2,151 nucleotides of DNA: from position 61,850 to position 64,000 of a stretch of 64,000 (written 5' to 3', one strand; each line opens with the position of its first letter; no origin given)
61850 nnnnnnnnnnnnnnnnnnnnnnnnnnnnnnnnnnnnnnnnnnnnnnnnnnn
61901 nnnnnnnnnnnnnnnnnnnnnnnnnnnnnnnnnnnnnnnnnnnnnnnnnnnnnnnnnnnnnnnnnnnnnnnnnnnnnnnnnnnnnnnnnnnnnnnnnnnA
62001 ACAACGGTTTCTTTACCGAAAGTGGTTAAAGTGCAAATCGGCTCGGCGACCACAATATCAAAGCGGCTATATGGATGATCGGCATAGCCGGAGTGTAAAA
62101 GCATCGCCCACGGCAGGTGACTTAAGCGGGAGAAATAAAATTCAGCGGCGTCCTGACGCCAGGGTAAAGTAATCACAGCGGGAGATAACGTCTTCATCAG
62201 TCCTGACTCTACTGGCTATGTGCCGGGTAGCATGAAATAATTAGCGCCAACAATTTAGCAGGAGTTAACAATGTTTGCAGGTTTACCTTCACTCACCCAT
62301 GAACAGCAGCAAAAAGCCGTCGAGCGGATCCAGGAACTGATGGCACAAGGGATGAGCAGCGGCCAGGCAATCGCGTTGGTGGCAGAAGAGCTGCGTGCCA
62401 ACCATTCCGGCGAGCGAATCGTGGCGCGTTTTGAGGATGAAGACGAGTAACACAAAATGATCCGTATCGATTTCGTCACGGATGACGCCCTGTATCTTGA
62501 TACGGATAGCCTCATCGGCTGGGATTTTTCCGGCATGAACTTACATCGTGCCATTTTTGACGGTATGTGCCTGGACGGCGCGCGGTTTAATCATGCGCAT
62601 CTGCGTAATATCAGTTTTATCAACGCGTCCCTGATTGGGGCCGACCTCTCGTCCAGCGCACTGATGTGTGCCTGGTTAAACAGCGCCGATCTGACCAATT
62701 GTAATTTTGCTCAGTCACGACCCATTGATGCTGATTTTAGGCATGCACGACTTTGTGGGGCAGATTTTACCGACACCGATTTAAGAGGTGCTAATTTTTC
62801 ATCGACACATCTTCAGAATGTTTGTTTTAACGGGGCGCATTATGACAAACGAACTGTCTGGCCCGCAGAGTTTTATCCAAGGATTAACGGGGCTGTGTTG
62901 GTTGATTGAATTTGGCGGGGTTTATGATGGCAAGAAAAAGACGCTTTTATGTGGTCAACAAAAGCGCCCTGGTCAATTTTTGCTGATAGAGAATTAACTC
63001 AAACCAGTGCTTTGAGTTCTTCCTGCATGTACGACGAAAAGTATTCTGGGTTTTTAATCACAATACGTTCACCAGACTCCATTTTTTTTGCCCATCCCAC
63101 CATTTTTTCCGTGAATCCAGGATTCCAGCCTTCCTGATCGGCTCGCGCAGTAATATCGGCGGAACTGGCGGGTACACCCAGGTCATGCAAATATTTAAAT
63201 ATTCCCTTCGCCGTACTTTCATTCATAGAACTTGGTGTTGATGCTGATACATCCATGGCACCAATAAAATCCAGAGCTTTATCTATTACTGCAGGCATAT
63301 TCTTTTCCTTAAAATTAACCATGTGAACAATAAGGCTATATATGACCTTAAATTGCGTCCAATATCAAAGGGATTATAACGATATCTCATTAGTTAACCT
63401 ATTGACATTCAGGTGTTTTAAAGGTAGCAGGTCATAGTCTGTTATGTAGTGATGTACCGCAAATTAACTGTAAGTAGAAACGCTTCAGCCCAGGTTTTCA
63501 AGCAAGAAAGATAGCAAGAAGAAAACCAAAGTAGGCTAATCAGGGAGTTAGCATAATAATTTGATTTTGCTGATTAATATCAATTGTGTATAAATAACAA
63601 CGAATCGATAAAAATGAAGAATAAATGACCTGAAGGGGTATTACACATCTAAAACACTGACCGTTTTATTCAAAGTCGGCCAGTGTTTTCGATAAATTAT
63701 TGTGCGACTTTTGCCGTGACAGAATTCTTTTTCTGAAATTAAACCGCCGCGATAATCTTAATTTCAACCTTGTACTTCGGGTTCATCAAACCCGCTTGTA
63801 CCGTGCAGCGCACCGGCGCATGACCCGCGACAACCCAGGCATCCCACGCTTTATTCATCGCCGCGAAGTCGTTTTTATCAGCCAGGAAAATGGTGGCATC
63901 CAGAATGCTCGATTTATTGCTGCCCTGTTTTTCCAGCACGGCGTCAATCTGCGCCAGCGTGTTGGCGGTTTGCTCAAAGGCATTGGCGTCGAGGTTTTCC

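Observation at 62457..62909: Pentapeptide-repeat protein ORF directly downstream of yoaH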

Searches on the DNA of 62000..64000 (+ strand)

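Call 3: search_dna_similar(query=window:62457-62909:+, collection=ecoli_genomes, mode=near, max_rows=30, rows=spread)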
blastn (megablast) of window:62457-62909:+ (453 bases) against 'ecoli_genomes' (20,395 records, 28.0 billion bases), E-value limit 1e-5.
Records with a match: 3; places in all: 3; records where one place covers at least 80% of the query: 3.
Genomes with a match: 3 of 5426; with a place that covers at least 80% of the query: 3. Places per genome that has any: lowest 1, median 1, highest 1. On chromosomes: 3 places; on plasmids: 0.
Best place of each record, by identity: >=99% 3.
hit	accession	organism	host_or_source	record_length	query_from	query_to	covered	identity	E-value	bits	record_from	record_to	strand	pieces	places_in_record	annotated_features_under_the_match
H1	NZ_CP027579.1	Escherichia coli strain 2013C-4282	Homo sapiens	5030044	1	453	100%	100.0%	0e+0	837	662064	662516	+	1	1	pentapeptide repeat-containing protein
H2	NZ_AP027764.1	Escherichia coli strain 2017-02-2CC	Homo sapiens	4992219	1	453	100%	100.0%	0e+0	837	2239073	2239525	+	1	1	pentapeptide repeat-containing protein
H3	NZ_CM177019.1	Escherichia coli strain RMDEC465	Homo sapiens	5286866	1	453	100%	99.6%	0e+0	826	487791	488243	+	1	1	pentapeptide repeat-containing protein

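Call 6: get_annotated_region(hit=H1, flank=4000)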
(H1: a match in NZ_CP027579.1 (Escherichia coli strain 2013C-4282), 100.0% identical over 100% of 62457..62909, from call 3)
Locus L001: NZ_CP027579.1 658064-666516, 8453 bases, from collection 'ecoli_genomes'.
description: Escherichia coli strain 2013C-4282 chromosome, complete genome
organism: Escherichia coli strain 2013C-4282 (NCBI taxid 562)
replicon: chromosome; assembly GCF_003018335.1
host: Homo sapiens; source: stool; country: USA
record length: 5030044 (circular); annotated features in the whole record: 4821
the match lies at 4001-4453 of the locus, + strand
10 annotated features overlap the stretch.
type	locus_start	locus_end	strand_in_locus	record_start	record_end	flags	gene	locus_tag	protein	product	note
CDS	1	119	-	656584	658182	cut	pdeD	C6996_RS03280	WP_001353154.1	EAL domain-containing protein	-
CDS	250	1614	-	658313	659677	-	sdaA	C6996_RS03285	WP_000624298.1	L-serine ammonia-lyase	-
CDS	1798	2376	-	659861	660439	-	nudL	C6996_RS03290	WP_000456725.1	CoA pyrophosphatase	-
CDS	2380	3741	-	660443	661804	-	pabB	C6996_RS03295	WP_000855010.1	aminodeoxychorismate synthase component 1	-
CDS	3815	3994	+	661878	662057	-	yoaH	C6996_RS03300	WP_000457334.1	YoaH family protein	-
CDS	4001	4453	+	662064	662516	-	-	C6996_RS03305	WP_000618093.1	pentapeptide repeat-containing protein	-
CDS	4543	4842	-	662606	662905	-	yoaC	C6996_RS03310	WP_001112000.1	DUF1889 family protein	-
CDS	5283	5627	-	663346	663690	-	yoaB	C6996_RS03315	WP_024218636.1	RidA family protein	-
CDS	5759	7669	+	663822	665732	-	yoaA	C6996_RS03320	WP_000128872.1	ATP-dependent DNA helicase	-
CDS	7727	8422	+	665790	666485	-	tsaB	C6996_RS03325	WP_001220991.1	tRNA (adenosine(37)-N6)-threonylcarbamoyltransferase complex dimerization subunit type 1 TsaB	-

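Call 8: search_dna_similar(query=window:62200-63400:+, collection=ecoli_genomes, mode=near, max_rows=30, rows=spread)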
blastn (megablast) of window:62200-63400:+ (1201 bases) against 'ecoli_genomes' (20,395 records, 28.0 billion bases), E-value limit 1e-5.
Records with a match: 5424; places in all: 5426; records where one place covers at least 80% of the query: 3.
Genomes with a match: 5424 of 5426; with a place that covers at least 80% of the query: 3. Places per genome that has any: lowest 1, median 1, highest 2. On chromosomes: 5425 places; on plasmids: 1.
Best place of each record, by identity: >=99% 3; 95-99% 5419; 80-90% 2.
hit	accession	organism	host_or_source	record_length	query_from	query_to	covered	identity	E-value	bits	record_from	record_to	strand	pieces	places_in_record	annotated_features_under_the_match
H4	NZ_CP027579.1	Escherichia coli strain 2013C-4282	Homo sapiens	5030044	1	1201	100%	100.0%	0e+0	2218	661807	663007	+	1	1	pentapeptide repeat-containing protein | yoaC: DUF1889 family protein | yoaH: YoaH family protein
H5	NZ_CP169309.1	Escherichia coli strain MFDS1019527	cattle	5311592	1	277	23%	98.2%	1e-132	483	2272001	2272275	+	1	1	yoaH: YoaH family protein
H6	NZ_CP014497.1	Escherichia coli strain ZH193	Homo sapiens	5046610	1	277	23%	97.8%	6e-131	477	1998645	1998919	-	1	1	yoaH: YoaH family protein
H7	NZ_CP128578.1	Escherichia coli strain VG38-53E1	calf box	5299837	1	277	23%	97.8%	6e-131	477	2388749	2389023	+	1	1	yoaH: YoaH family protein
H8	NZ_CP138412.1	Escherichia coli strain 50EVA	Homo sapiens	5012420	1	277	23%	97.8%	6e-131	477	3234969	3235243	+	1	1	yoaH: YoaH family protein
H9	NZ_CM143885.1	Escherichia coli strain E12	Homo sapiens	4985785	1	277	23%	97.8%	6e-131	477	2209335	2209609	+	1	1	yoaH: YoaH family protein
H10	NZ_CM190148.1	Escherichia coli strain 21366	Homo sapiens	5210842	1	277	23%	97.8%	6e-131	477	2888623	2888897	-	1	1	yoaH: YoaH family protein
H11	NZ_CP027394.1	Escherichia coli O104:H4 strain FDAARGOS_349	Homo sapiens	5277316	1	277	23%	97.5%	3e-129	472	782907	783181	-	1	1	yoaH: YoaH family protein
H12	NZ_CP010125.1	Escherichia coli strain C8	cow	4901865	1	277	23%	97.5%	3e-129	472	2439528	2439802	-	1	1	yoaH: YoaH family protein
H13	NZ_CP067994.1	Escherichia coli strain CV601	not applicable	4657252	1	277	23%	97.5%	3e-129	472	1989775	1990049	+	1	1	yoaH: YoaH family protein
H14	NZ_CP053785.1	Escherichia coli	Bird of prey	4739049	1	277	23%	97.5%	3e-129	472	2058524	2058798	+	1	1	yoaH: YoaH family protein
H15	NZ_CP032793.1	Escherichia coli strain NZRM3614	missing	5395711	1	277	23%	97.5%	3e-129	472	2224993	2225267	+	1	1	yoaH: YoaH family protein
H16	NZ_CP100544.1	Escherichia coli strain LH09-a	Gallus gallus domesticus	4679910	1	277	23%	97.5%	3e-129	472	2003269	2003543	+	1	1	yoaH: YoaH family protein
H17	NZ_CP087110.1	Escherichia coli strain PJ-T13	Gong Dong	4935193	1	277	23%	97.5%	3e-129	472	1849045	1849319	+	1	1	yoaH: YoaH family protein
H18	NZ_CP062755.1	Escherichia coli O157:H7 strain Z903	Bovine Faeces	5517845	1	277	23%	97.5%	3e-129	472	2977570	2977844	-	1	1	yoaH: YoaH family protein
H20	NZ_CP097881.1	Escherichia coli str. K-12 substr. MG1655 strain K-12 ...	not applicable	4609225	1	277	23%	97.5%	3e-129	472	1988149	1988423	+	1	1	yoaH: YoaH family protein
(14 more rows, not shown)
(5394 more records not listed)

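Call 9: get_annotated_region(hit=H20, flank=3000)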
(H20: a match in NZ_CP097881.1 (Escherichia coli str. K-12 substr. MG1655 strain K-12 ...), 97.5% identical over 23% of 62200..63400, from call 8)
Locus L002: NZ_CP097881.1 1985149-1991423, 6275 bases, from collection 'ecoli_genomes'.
description: Escherichia coli str. K-12 substr. MG1655 strain K-12 chromosome, complete genome
organism: Escherichia coli str. K-12 substr. MG1655 strain K-12 substr. MG1655 (NCBI taxid 511145)
replicon: chromosome; assembly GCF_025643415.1
host: not applicable; source: not applicable; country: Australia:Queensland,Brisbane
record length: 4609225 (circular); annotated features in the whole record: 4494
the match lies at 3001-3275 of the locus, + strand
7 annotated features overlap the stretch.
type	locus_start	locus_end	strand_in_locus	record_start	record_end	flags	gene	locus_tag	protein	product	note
CDS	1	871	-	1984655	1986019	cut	sdaA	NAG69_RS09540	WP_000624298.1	L-serine ammonia-lyase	-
CDS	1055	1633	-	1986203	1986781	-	nudL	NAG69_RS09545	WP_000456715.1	CoA pyrophosphatase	-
CDS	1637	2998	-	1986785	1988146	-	pabB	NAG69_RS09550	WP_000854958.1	aminodeoxychorismate synthase component 1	-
CDS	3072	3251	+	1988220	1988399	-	yoaH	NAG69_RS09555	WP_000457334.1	YoaH family protein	-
CDS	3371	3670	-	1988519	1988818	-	yoaC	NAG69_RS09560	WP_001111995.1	DUF1889 family protein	-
CDS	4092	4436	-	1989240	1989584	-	yoaB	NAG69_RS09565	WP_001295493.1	RidA family protein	-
CDS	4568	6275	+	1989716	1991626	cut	yoaA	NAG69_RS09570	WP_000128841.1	ATP-dependent DNA helicase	-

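Call 79: search_rna_families(source=window, start=62000, end=64000, threshold=evalue, max_evalue=1)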
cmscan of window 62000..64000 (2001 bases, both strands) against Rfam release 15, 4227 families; matches with E-value up to 1: 0.
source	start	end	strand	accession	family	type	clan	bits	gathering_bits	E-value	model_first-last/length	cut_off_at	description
